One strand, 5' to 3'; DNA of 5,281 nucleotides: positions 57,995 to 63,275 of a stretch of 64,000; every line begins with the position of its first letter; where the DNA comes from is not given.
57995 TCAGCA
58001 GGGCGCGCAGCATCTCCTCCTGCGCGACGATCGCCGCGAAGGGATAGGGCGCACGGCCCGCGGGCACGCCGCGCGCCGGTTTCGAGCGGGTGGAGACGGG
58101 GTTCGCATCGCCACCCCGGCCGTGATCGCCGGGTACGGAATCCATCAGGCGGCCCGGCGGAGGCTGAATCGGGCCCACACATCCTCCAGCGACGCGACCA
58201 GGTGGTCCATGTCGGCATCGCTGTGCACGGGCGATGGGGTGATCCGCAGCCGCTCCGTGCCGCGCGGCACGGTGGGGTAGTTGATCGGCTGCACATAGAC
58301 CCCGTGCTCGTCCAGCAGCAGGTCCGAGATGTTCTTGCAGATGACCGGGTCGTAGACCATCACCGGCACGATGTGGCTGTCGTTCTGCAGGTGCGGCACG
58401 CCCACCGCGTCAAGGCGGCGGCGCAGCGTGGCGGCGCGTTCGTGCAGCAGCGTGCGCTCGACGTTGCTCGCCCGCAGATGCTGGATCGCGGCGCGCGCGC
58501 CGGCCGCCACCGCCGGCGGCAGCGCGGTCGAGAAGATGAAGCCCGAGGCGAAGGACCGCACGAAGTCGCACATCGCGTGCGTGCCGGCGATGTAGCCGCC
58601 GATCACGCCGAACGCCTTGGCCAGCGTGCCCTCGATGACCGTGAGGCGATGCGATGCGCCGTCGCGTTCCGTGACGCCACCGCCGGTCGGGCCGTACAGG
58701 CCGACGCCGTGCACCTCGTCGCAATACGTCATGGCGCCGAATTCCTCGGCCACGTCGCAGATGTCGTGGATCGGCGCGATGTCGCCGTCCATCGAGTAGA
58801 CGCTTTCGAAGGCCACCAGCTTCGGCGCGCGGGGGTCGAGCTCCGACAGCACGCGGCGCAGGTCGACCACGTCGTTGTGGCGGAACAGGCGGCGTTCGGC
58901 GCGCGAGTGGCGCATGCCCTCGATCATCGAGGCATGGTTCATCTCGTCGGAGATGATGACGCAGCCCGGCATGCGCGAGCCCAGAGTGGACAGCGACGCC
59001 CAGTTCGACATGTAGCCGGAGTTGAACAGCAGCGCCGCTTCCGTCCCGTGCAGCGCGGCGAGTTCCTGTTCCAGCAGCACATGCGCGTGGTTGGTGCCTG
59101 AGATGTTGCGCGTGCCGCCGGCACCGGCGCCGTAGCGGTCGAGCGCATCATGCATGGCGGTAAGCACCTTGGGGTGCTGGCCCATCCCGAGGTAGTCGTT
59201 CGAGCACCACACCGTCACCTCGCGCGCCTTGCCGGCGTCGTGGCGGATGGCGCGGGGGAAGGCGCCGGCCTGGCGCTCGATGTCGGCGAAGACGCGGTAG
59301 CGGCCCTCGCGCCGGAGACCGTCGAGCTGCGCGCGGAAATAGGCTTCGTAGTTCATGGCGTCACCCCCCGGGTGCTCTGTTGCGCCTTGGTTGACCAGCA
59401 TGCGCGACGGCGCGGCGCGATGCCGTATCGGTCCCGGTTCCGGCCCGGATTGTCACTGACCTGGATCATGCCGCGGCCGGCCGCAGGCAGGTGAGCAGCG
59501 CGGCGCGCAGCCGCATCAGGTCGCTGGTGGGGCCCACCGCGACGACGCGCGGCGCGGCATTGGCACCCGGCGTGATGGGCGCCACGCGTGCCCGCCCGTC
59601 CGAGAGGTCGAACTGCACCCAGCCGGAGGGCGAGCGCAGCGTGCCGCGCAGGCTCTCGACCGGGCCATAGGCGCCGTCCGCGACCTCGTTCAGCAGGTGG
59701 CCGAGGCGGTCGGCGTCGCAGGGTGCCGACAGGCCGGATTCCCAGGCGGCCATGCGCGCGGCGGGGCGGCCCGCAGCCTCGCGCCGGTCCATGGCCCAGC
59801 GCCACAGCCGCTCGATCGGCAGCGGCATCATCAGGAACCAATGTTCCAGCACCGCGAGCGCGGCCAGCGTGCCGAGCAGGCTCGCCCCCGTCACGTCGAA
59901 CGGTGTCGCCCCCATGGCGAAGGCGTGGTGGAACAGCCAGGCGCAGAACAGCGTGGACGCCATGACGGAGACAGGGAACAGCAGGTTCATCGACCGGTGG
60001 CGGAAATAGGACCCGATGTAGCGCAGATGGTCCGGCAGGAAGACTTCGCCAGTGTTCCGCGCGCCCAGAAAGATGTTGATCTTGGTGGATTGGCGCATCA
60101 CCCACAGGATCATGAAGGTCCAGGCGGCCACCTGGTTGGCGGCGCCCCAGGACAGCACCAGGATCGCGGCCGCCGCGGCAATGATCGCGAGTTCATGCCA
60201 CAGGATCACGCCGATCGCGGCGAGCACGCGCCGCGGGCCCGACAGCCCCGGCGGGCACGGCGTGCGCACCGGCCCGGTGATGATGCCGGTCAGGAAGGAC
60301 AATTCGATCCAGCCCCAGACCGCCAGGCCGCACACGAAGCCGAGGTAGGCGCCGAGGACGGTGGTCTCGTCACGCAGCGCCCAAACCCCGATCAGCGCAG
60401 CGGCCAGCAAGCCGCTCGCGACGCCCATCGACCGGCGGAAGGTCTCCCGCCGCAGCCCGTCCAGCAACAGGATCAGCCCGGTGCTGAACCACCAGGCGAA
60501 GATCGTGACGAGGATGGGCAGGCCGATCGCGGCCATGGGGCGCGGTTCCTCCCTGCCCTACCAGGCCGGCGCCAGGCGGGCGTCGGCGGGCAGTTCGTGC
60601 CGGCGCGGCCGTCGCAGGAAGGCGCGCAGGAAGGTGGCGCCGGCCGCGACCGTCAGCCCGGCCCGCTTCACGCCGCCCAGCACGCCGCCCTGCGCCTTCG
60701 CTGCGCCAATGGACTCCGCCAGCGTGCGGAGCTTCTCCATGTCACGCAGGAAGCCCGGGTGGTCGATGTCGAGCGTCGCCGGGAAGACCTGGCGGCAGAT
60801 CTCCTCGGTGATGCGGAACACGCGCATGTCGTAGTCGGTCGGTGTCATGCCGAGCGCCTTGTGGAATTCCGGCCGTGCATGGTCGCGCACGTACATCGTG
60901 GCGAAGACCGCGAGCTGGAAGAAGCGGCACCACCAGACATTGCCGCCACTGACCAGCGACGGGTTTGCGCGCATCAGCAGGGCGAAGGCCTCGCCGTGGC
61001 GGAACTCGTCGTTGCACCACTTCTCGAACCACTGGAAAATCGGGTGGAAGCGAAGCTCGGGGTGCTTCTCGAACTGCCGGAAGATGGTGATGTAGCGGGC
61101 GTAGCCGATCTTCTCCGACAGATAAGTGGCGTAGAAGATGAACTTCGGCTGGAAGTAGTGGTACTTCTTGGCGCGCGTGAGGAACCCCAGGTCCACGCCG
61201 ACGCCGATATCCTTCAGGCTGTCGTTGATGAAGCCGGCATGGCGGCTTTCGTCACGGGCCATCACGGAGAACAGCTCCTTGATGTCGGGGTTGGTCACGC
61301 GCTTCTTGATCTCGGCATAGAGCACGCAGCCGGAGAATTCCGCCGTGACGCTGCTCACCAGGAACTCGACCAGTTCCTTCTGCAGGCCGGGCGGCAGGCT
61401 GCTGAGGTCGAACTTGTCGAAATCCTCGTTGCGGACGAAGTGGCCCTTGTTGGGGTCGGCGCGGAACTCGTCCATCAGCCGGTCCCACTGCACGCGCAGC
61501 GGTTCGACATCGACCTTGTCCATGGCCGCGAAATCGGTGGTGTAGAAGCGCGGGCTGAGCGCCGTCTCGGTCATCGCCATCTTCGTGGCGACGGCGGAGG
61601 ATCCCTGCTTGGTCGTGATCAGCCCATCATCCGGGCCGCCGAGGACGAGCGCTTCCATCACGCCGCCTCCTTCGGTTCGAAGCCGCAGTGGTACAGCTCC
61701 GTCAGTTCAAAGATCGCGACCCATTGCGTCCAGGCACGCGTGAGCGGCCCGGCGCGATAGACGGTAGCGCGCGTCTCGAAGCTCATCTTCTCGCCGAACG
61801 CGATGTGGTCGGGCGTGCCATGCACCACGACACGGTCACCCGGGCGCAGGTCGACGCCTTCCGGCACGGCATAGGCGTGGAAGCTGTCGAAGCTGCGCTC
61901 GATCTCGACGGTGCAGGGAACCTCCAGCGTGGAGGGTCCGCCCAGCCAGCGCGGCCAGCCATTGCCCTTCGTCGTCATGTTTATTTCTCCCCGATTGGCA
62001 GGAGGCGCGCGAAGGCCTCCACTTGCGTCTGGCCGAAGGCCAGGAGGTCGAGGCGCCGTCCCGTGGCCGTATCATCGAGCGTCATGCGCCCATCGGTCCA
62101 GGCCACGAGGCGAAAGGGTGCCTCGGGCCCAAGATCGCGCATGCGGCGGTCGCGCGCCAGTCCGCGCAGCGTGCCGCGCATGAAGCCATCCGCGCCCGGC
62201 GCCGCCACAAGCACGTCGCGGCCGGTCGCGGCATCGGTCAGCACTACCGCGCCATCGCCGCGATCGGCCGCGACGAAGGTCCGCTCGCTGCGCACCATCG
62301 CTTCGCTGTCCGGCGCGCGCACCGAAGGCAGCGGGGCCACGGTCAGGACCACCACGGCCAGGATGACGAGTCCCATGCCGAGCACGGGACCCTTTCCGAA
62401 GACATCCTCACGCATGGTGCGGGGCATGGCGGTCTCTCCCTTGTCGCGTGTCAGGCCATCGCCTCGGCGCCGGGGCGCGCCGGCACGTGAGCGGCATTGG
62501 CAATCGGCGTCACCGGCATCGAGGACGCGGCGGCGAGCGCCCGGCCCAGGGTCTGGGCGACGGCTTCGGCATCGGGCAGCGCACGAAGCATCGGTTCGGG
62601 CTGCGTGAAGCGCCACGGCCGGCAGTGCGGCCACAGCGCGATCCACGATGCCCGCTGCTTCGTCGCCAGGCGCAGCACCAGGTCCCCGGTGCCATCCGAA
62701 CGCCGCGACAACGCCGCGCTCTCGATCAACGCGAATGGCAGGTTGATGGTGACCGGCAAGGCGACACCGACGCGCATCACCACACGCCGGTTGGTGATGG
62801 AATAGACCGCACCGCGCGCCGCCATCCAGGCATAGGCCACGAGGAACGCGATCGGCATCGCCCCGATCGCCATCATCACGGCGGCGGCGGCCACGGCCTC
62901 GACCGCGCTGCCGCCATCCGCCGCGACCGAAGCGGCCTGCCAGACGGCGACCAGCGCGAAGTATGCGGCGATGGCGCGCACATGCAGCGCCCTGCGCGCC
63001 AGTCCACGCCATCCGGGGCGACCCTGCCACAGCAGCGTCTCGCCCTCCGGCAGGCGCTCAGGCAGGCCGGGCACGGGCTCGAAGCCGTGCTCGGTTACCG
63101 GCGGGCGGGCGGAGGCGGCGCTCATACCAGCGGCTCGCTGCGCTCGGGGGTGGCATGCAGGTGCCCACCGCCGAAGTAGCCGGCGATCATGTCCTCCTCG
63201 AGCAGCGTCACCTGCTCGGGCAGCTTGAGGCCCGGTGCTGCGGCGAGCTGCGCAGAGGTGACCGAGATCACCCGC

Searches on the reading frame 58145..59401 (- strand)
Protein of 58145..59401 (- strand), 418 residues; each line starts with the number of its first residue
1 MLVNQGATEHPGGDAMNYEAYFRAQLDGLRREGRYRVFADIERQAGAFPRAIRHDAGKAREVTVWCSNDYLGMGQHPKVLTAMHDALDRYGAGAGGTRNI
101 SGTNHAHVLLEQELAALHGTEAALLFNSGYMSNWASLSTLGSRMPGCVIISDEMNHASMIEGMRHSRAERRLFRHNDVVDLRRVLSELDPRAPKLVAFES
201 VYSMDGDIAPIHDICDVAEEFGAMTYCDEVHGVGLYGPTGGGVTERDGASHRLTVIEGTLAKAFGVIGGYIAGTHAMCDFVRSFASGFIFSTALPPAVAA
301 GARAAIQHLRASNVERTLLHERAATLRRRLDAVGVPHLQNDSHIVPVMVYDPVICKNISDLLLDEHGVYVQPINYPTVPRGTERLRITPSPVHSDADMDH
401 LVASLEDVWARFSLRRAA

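Call 47: search_protein_families(library=ncbifam, proteins=[window:58145-59401:-], max_evalue=1e-20)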
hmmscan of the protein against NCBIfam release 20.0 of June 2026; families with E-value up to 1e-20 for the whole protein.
window:58145-59401:- (418 aa): 11 families
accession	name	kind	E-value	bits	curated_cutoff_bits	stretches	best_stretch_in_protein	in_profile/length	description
TIGR01821.1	5aminolev_synth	equivalog_domain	1e-193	643.7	338.55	1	16-415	1-400/402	5-aminolevulinate synthase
TIGR00858.1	bioF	equivalog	2.9e-104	348.7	426.45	1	59-405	20-364/365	8-amino-7-oxononanoate synthase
NF005394.0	PRK06939.1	equivalog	1e-97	327.4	460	1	17-408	4-390/397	glycine C-acetyltransferase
TIGR01825.1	gly_Cac_T_rel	subfamily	3e-96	322.4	535.4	1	23-408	2-378/385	BioF/Kbl family PLP-dependent acyltransferase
TIGR01822.1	2am3keto_CoA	equivalog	5.2e-84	282.4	493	1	20-407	3-385/393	glycine C-acetyltransferase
NF047599.1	SerpalmtaseBetaP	equivalog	3.5e-75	253.2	500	1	58-410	41-391/394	serine palmitoyltransferase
NF047600.1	SerpalmtaseCFB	equivalog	6.8e-74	248.9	640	1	58-411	41-391/395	serine palmitoyltransferase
NF047603.1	SerpalmtaseAlphaP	equivalog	2.8e-68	230.4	670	1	59-406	44-390/399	serine palmitoyltransferase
NF005526.0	PRK07179.1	equivalog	3.5e-51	174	428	1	64-414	58-401/407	alpha-hydroxyketone-type quorum-sensing autoinducer synthase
NF005697.0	PRK07505.1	subfamily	1.3e-34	119.5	342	1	55-410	43-400/405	hypothetical protein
NF004608.1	PRK05937.1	equivalog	5.6e-27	94.5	399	1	67-377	9-318/366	8-amino-7-oxononanoate synthase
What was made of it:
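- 58148..59401 (-): hemA (5-aminolevulinate synthase). In relatives lacking crtC its stop lies 0-140 nt from the GMC stop, in convergent orientation. The segment 31435..58147 is therefore one clean indel. TIGR01821 at 644 bits (call 47).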

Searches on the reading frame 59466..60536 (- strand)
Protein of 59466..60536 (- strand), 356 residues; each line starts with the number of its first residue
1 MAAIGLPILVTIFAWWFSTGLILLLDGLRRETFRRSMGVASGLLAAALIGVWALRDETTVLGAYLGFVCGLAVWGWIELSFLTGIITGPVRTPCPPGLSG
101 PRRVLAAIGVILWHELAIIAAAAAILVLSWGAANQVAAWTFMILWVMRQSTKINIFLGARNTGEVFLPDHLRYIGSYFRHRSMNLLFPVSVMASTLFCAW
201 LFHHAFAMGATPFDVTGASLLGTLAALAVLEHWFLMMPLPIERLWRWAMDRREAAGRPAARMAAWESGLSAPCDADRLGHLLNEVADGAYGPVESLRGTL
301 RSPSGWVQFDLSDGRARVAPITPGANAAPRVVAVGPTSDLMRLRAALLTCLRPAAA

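Call 50: search_protein_families(library=ncbifam, proteins=[window:59466-60536:-], max_evalue=0.00001)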
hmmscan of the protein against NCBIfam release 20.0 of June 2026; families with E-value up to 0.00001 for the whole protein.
window:59466-60536:- (356 aa): 1 family
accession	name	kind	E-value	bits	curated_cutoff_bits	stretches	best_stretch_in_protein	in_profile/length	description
TIGR03055.1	photo_alph_chp2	equivalog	1.1e-88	296.8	164.05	1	7-249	2-245/245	putative photosynthetic complex assembly protein PuhE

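Call 51: search_protein_families(library=pfam, proteins=[window:59466-60536:-], max_evalue=0.01)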
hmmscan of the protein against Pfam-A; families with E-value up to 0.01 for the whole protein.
window:59466-60536:- (356 aa): 1 family
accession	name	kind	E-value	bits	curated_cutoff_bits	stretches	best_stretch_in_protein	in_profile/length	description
PF12291.15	DUF3623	-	4.5e-99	331.3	27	1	1-254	1-254/256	Protein of unknown function (DUF3623)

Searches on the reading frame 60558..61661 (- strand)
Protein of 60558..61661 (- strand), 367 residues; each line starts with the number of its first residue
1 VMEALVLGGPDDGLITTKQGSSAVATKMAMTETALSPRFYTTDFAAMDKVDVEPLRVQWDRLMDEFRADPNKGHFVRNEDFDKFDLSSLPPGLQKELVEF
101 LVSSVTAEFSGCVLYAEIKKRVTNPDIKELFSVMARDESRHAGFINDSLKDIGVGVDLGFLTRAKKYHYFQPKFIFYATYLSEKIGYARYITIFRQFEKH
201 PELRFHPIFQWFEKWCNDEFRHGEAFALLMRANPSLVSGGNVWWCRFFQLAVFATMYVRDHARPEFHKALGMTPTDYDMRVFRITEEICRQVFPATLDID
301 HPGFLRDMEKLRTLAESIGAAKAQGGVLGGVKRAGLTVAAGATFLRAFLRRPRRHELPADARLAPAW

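Call 50: search_protein_families(library=ncbifam, proteins=[window:60558-61661:-], max_evalue=0.00001)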
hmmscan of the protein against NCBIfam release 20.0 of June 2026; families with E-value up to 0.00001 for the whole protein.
window:60558-61661:- (367 aa): 2 families
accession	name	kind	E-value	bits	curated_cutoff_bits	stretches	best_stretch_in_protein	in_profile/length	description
NF010172.0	PRK13654.1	subfamily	5.5e-147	489.6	391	1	19-356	13-352/361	magnesium-protoporphyrin IX monomethyl ester cyclase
TIGR02029.1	AcsF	equivalog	1.8e-141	471.1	192.5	1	25-352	3-334/337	magnesium-protoporphyrin IX monomethyl ester (oxidative) cyclase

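Call 51: search_protein_families(library=pfam, proteins=[window:60558-61661:-], max_evalue=0.01)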
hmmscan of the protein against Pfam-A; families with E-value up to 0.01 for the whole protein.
window:60558-61661:- (367 aa): 1 family
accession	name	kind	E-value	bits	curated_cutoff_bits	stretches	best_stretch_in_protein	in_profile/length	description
PF02915.23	Rubrerythrin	-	8e-36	123.9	22.8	1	99-229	1-136/137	Rubrerythrin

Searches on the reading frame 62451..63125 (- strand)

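Call 50: search_protein_families(library=ncbifam, proteins=[window:62451-63125:-], max_evalue=0.00001)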
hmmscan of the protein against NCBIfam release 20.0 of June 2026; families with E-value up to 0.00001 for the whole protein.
window:62451-63125:- (224 aa): 1 family
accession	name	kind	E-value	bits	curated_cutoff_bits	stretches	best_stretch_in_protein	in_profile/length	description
NF040894.1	puhB_PGC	equivalog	4e-70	235.2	110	1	13-185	4-176/176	photosynthetic complex putative assembly protein PuhB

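Call 51: search_protein_families(library=pfam, proteins=[window:62451-63125:-], max_evalue=0.01)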
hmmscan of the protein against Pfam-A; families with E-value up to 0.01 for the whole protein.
window:62451-63125:- (224 aa): 1 family
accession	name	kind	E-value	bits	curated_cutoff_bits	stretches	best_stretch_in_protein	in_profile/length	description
PF03703.20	bPH_2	-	5.9e-08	33.3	22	1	104-192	2-77/78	Bacterial PH domain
